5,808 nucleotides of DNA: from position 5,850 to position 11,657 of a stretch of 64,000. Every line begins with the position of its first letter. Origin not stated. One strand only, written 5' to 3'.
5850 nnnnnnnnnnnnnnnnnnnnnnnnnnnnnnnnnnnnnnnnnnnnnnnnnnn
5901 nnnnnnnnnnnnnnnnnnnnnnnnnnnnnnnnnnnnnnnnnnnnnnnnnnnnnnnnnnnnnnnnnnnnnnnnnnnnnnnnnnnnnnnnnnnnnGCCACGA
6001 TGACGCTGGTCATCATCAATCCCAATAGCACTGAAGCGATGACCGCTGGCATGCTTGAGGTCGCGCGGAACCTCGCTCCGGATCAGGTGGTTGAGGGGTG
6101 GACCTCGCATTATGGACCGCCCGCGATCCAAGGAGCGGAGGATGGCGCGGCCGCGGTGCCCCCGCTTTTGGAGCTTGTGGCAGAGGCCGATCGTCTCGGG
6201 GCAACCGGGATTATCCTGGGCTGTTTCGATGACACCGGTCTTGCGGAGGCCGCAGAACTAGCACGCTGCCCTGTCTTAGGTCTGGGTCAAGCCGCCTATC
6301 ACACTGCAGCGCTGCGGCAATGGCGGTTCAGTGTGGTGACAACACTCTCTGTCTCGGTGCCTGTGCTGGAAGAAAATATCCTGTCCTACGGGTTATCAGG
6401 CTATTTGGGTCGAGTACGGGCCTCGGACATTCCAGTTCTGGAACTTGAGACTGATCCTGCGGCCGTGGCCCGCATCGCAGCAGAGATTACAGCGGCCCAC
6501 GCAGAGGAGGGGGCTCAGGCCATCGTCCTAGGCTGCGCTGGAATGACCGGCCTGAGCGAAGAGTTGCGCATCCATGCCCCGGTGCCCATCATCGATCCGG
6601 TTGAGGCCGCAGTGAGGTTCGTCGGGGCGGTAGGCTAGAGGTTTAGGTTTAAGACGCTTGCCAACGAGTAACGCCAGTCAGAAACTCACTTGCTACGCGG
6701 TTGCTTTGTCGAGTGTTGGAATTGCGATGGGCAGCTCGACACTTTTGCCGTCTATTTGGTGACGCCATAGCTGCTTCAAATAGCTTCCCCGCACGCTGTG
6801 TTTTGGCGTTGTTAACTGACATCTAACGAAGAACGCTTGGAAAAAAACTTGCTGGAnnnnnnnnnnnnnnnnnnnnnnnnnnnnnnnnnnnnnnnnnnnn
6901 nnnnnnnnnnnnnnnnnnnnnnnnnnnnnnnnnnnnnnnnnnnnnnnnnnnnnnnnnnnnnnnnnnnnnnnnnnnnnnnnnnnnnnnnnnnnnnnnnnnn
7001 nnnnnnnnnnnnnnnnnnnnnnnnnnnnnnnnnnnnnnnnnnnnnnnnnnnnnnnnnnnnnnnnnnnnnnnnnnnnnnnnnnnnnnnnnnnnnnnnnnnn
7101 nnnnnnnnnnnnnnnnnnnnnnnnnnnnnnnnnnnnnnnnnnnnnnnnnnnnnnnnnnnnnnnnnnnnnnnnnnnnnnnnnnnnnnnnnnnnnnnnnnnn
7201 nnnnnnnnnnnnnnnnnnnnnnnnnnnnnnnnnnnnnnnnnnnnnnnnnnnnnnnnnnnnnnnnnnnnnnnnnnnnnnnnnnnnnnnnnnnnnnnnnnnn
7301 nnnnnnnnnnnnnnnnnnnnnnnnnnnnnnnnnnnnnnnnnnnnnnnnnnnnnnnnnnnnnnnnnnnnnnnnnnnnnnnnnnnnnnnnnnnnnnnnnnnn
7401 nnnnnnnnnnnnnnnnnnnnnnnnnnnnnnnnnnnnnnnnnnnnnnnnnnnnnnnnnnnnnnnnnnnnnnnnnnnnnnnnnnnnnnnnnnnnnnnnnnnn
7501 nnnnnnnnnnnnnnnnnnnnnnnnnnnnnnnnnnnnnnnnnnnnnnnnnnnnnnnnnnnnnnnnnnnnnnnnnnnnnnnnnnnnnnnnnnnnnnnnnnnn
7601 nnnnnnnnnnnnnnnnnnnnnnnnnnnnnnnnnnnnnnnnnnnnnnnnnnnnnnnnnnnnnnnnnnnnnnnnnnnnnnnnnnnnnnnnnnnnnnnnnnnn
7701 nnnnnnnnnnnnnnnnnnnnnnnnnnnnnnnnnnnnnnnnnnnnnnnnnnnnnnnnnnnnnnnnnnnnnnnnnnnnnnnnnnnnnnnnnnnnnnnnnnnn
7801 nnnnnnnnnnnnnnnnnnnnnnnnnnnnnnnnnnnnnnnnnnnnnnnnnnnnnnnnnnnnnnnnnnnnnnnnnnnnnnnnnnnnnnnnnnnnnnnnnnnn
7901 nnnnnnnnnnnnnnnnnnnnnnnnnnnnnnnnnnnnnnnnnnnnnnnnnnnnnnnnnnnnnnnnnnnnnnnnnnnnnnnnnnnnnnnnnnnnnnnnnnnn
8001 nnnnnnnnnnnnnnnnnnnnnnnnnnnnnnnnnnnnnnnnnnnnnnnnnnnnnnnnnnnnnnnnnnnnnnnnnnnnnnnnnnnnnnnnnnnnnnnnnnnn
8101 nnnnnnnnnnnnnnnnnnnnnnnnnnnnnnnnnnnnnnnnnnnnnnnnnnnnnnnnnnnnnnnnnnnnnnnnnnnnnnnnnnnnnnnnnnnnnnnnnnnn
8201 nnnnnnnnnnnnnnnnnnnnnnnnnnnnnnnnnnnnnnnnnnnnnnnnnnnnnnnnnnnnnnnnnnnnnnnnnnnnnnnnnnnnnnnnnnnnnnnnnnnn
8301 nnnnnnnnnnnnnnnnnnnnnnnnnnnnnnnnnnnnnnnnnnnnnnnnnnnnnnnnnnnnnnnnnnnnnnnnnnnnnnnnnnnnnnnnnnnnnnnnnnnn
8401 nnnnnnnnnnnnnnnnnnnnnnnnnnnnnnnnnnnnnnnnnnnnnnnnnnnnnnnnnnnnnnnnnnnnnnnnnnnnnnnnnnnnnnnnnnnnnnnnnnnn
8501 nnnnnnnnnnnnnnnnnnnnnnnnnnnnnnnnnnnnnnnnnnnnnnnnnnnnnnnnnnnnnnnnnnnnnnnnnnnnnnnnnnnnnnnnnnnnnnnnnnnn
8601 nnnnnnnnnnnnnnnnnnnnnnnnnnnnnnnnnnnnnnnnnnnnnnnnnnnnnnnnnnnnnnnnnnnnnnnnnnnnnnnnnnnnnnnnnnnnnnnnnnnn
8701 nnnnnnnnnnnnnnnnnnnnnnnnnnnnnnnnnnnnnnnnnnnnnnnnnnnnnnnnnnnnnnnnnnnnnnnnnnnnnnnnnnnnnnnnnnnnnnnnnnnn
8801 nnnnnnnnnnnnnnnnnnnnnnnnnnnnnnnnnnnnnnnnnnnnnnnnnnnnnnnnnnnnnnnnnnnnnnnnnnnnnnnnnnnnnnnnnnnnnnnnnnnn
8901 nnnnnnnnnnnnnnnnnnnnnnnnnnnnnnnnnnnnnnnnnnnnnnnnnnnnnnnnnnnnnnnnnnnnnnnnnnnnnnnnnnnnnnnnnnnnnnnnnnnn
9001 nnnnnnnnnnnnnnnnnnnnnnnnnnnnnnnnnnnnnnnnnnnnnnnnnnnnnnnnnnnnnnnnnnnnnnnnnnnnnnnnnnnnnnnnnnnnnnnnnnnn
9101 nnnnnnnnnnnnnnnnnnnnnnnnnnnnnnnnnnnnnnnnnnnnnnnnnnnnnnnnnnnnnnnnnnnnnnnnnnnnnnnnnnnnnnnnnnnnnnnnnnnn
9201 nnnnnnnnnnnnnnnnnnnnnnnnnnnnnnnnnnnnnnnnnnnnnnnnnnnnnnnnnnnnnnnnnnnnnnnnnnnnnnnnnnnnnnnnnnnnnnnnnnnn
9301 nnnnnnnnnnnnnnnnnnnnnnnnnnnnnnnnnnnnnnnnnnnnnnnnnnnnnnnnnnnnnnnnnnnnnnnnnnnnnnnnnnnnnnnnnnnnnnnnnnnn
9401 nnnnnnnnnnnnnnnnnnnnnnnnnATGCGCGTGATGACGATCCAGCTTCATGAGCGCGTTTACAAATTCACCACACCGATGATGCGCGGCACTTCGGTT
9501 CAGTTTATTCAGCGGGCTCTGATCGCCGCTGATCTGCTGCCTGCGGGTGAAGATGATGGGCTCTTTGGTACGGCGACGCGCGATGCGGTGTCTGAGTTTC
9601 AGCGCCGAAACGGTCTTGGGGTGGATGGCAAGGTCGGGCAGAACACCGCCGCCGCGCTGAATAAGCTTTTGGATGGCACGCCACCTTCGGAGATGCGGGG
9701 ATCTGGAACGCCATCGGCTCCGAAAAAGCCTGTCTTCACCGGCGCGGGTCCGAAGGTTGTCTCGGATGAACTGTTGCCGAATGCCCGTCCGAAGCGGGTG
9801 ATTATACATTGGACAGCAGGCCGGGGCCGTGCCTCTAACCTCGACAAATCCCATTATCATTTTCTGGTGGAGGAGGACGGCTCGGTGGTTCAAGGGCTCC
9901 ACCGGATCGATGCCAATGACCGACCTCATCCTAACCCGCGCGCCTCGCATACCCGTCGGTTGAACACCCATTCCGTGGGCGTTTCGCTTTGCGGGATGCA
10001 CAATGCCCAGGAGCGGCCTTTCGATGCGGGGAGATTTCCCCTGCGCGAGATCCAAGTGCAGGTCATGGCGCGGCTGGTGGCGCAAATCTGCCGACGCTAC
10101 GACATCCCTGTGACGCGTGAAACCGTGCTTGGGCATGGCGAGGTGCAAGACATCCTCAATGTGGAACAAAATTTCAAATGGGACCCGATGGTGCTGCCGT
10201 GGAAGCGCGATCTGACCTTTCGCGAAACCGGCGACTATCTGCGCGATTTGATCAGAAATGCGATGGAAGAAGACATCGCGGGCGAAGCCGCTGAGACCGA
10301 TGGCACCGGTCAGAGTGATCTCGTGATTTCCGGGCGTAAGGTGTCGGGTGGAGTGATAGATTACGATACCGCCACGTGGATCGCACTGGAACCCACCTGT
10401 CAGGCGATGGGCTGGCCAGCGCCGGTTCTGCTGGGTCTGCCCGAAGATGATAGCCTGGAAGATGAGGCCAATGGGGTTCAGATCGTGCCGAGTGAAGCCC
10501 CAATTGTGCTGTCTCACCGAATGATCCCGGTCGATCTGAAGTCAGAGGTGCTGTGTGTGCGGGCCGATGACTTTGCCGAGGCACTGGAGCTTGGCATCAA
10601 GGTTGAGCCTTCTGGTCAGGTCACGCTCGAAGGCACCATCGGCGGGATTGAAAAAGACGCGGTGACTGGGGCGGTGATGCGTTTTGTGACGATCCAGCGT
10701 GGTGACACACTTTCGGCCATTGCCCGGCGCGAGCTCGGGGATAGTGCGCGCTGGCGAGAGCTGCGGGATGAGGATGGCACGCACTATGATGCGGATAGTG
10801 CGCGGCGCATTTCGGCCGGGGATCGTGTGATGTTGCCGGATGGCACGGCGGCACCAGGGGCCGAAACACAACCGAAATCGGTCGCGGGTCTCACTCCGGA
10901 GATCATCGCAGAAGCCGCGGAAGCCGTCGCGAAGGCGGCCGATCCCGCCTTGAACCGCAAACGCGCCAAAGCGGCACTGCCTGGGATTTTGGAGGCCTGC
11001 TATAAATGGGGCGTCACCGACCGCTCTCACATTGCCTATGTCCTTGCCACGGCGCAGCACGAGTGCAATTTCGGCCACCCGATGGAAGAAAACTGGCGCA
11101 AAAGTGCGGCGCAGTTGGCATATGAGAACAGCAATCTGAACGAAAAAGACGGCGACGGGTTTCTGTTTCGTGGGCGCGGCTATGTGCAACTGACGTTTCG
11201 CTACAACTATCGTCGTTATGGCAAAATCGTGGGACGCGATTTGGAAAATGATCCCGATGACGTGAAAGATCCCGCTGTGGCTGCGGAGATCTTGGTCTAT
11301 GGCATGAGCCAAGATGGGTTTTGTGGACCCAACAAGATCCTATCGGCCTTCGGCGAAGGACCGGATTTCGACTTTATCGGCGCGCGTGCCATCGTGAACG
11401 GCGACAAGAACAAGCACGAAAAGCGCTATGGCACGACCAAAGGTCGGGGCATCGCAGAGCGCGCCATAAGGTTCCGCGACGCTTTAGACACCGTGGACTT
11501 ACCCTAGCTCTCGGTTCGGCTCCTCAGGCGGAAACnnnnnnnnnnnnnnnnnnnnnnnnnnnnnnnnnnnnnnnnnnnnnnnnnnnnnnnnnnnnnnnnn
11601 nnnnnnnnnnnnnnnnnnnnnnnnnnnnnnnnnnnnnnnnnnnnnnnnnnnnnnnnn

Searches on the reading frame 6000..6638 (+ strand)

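Call 48: search_protein_families(library=pfam, proteins=[window:6000-6638:+], max_evalue=0.001)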
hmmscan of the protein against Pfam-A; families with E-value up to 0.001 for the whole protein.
window:6000-6638:+ (212 aa): 1 family
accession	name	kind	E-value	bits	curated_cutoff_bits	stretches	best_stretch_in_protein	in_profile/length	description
PF01177.27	Asp_Glu_race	-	1.4e-60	205.2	31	1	4-207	2-210/211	Asp/Glu/Hydantoin racemase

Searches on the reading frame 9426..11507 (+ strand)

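Call 5: search_protein_families(library=pfam, proteins=[window:9426-11507:+], max_evalue=0.01)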
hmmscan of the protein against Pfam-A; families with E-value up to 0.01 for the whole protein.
window:9426-11507:+ (693 aa): 3 families
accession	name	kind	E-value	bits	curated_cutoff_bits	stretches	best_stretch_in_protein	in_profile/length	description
PF01510.30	Amidase_2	-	1.2e-17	64.9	26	1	120-254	3-129/131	N-acetylmuramoyl-L-alanine amidase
PF01471.23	PG_binding_1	-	6.2e-16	58.8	23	1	21-78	1-57/57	Putative peptidoglycan binding domain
PF00182.24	Glyco_hydro_19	-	1.6e-06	28.6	25.5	1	567-619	95-146/232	Chitinase class I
